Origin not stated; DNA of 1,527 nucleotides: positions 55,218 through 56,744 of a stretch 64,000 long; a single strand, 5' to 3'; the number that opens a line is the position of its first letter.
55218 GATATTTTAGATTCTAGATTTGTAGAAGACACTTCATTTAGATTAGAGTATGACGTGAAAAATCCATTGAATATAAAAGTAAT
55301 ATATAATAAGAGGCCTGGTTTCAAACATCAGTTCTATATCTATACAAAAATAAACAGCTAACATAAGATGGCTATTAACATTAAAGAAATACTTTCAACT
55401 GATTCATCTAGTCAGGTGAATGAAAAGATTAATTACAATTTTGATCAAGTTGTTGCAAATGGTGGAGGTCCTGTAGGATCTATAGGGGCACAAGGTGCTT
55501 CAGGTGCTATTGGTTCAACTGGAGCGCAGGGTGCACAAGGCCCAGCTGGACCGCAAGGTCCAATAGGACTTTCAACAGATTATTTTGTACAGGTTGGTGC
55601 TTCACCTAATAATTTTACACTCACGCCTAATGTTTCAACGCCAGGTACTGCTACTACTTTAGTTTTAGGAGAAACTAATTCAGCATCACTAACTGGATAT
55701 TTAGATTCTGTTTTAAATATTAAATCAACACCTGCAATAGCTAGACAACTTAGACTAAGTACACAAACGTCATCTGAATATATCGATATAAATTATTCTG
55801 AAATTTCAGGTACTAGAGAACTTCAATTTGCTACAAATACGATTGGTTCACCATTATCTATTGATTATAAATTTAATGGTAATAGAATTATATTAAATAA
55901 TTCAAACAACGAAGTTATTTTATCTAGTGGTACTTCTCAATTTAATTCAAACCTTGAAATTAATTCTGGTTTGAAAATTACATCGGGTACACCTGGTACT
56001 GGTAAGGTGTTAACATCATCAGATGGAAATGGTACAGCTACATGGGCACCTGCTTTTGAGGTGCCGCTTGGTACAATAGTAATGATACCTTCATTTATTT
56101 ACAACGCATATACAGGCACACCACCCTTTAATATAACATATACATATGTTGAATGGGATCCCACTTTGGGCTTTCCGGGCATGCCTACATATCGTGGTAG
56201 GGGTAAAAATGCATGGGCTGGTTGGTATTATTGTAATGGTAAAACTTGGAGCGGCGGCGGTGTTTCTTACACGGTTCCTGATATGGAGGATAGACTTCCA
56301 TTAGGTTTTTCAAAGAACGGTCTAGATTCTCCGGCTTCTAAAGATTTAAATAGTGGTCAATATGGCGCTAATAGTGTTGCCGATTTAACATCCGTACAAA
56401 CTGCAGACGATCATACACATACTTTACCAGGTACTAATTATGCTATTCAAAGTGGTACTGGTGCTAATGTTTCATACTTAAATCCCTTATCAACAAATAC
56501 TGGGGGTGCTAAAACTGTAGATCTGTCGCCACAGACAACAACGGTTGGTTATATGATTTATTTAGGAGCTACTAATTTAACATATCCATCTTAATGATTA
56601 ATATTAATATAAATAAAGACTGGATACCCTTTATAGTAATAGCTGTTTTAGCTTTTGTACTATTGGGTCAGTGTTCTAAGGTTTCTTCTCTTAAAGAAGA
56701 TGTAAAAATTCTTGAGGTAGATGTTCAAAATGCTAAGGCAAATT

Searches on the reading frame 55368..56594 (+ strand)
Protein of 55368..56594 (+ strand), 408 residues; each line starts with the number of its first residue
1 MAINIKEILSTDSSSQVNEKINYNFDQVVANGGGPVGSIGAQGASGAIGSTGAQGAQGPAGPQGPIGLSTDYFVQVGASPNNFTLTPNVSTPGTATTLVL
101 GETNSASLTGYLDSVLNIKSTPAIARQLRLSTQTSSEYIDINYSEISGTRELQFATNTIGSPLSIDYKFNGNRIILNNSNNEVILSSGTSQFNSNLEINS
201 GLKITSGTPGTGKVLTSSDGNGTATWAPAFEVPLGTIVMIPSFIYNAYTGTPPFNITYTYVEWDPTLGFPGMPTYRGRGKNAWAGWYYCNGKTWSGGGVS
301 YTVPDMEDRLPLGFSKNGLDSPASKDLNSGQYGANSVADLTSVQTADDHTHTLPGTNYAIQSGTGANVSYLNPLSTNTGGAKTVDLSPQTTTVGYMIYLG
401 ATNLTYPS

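Call 13: search_protein_families(library=phrogs, proteins=[window:55368-56594:+], max_evalue=0.001)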
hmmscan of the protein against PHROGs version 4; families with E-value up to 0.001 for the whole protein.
window:55368-56594:+ (408 aa): 8 families
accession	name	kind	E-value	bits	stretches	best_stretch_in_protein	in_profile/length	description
phrog_5073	-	tail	2.4e-07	31.2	1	34-144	330-417/519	tail fiber protein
phrog_819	-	tail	3.9e-07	29.6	1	34-67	701-734/1024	tail protein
phrog_10972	-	tail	1.2e-06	29.3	1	29-73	158-202/343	tail fiber protein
phrog_366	-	tail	1.3e-06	29.1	1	34-105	339-421/474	tail fiber protein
phrog_1658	-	unknown function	2.1e-05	25.4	1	34-98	70-133/239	-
phrog_29809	-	unknown function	8.4e-05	23.8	1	28-63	23-58/170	-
phrog_18350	-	tail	0.00014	22.6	1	33-68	159-194/253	tail fiber protein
phrog_1806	-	tail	0.00039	20.8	1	33-67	193-227/276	collagen like minor tail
